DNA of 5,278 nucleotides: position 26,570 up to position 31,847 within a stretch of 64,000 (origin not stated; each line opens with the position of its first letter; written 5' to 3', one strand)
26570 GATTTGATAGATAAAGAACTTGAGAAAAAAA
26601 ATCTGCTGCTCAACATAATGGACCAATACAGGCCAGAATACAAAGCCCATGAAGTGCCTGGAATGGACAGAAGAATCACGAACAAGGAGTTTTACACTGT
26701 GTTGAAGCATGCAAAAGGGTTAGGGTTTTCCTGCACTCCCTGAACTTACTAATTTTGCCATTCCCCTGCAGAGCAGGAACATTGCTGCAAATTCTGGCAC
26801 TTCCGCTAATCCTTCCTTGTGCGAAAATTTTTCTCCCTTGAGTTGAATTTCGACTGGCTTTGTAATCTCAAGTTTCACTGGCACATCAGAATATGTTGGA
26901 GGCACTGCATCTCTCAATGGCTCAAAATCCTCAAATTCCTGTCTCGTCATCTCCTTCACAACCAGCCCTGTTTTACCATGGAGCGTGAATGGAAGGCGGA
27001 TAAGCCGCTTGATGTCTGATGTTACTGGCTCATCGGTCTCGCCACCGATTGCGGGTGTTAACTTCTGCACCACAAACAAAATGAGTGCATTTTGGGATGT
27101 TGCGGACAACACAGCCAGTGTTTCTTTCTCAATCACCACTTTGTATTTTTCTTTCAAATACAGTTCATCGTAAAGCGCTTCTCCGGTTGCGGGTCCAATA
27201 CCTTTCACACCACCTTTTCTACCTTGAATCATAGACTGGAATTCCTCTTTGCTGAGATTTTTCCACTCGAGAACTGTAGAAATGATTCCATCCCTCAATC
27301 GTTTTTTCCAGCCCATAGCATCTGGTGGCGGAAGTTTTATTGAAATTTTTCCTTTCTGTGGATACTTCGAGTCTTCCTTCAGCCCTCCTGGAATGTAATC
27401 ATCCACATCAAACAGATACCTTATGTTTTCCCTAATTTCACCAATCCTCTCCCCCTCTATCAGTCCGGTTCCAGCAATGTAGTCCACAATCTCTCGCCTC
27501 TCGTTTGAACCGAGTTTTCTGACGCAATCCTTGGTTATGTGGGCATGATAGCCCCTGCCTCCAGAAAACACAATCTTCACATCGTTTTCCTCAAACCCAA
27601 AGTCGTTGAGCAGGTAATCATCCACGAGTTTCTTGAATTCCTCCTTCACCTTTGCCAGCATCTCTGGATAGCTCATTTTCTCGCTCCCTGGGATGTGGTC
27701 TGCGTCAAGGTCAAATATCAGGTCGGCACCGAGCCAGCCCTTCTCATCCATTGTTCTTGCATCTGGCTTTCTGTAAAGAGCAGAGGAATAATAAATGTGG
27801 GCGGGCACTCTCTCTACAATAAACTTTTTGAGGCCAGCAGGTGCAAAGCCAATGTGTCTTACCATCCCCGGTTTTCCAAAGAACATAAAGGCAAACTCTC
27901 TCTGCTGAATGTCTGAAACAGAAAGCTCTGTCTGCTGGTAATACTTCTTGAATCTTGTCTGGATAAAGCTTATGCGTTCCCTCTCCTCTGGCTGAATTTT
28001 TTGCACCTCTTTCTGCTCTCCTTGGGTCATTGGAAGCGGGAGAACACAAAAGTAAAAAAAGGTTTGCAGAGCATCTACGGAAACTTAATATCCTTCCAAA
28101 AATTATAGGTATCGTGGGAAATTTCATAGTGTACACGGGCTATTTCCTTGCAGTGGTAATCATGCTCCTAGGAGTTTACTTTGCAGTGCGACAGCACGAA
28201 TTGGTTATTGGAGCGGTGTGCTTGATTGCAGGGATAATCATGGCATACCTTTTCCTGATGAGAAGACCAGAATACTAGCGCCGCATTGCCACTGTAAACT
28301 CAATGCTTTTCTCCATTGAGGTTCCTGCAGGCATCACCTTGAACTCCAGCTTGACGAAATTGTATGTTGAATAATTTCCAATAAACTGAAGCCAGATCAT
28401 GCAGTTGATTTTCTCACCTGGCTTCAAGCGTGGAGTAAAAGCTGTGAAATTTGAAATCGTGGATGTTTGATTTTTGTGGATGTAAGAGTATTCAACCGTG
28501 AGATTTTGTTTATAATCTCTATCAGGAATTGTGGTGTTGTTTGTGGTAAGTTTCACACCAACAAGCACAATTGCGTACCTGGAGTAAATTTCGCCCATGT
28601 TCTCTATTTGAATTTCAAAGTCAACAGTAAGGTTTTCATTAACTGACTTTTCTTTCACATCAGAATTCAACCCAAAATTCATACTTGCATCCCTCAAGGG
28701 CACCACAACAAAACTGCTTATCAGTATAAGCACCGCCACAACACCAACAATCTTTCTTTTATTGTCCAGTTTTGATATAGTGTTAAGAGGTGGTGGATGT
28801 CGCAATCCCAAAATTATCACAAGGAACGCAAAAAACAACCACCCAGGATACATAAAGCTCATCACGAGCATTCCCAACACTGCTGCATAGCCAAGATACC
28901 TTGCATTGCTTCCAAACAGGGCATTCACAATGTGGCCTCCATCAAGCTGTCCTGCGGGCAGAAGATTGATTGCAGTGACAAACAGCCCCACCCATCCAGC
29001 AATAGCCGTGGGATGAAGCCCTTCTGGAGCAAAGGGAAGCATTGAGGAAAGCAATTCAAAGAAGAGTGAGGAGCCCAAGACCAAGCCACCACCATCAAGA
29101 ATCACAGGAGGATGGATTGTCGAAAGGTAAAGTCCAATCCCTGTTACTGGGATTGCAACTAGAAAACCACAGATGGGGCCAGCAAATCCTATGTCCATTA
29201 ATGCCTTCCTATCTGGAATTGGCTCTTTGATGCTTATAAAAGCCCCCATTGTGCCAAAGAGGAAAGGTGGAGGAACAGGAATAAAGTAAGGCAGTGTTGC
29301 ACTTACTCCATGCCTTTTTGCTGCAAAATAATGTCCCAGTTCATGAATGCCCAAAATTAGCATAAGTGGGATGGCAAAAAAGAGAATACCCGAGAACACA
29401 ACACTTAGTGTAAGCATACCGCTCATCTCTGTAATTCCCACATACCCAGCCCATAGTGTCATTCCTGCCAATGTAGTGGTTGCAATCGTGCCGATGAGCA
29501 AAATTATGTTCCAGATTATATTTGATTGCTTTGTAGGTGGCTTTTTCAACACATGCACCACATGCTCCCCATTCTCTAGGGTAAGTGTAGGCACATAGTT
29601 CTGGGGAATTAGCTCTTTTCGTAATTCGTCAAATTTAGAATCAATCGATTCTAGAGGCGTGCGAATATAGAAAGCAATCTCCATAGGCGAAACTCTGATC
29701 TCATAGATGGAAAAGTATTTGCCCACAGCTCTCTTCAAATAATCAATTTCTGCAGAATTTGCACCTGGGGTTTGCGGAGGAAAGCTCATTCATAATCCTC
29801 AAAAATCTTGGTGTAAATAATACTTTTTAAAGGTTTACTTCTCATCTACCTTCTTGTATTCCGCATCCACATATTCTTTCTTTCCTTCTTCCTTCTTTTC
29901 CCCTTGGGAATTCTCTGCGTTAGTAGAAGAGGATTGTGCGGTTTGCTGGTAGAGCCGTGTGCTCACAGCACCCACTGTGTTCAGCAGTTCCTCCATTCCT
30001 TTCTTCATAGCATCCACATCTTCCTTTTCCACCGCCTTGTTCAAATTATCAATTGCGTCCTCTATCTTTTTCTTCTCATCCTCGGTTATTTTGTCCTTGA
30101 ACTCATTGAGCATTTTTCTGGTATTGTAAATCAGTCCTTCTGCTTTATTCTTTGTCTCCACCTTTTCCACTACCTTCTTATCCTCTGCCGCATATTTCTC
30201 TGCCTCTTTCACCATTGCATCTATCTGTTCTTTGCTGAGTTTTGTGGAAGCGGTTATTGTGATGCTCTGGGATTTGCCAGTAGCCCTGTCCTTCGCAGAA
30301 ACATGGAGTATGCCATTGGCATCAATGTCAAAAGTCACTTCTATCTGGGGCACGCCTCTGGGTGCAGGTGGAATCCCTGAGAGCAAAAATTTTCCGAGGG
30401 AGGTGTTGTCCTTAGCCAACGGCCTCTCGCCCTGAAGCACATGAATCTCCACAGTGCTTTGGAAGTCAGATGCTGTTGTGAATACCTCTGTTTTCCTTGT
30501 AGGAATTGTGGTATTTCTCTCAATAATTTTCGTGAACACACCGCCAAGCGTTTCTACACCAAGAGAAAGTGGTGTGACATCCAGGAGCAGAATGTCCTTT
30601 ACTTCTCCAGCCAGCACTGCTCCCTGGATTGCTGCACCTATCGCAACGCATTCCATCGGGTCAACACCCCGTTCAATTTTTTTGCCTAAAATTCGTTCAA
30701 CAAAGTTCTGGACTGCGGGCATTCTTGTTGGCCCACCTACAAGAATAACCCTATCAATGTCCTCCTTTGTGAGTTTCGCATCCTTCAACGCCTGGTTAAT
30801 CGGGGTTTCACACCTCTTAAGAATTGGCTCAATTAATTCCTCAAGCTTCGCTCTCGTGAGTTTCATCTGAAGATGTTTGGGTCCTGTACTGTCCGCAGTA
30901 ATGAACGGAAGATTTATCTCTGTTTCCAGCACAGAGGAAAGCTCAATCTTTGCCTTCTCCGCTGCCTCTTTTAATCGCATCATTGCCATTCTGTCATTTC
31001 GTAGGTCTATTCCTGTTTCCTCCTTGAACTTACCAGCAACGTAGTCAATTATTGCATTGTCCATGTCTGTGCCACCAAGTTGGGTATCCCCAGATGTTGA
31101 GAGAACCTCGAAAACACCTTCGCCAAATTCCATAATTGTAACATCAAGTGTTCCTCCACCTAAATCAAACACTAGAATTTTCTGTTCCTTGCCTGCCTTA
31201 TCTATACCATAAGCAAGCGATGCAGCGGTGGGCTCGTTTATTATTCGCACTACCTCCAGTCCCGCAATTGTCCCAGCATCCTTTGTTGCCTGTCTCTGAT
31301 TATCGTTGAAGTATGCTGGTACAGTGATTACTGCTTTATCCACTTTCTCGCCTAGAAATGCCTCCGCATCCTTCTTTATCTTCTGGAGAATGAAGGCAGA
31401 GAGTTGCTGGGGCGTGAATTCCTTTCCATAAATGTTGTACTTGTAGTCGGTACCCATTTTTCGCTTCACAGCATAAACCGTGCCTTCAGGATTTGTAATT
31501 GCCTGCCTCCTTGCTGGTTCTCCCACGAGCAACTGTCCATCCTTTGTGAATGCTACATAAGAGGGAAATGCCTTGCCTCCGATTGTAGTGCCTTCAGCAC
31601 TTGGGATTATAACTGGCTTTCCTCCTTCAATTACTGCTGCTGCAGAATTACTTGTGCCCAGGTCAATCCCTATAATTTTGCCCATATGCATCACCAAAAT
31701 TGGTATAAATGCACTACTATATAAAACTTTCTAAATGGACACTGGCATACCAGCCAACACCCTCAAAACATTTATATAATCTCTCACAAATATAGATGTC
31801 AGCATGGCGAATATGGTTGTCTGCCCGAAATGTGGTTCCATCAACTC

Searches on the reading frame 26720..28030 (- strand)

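Call 73: search_protein_families(library=pfam, proteins=[window:26720-28030:-], max_evalue=0.00001)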
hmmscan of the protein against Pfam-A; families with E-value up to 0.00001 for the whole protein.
window:26720-28030:- (436 aa): 1 family
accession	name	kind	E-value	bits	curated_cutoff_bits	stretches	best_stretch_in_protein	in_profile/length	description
PF01896.25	DNA_primase_S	-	5.2e-25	89.1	26.8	1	106-362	1-162/163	DNA primase small subunit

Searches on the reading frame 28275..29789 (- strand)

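Call 73: search_protein_families(library=pfam, proteins=[window:28275-29789:-], max_evalue=0.00001)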
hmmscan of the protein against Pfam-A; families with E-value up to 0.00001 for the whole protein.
window:28275-29789:- (504 aa): 1 family
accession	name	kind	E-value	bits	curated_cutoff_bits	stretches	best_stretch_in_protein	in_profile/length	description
PF02163.28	Peptidase_M50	-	1.2e-20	74.2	27.2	1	137-296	1-198/221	Peptidase family M50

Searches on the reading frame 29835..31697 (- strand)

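Call 73: search_protein_families(library=pfam, proteins=[window:29835-31697:-], max_evalue=0.00001)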
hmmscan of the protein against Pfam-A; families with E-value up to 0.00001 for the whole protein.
window:29835-31697:- (620 aa): 2 families
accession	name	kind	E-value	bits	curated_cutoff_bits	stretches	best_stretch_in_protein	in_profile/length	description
PF00012.26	HSP70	-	3.1e-235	782.4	20.6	2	88-584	102-599/599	Hsp70 protein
PF06723.19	MreB_Mbl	-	6e-19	68.5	27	1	9-357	4-317/327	MreB/Mbl protein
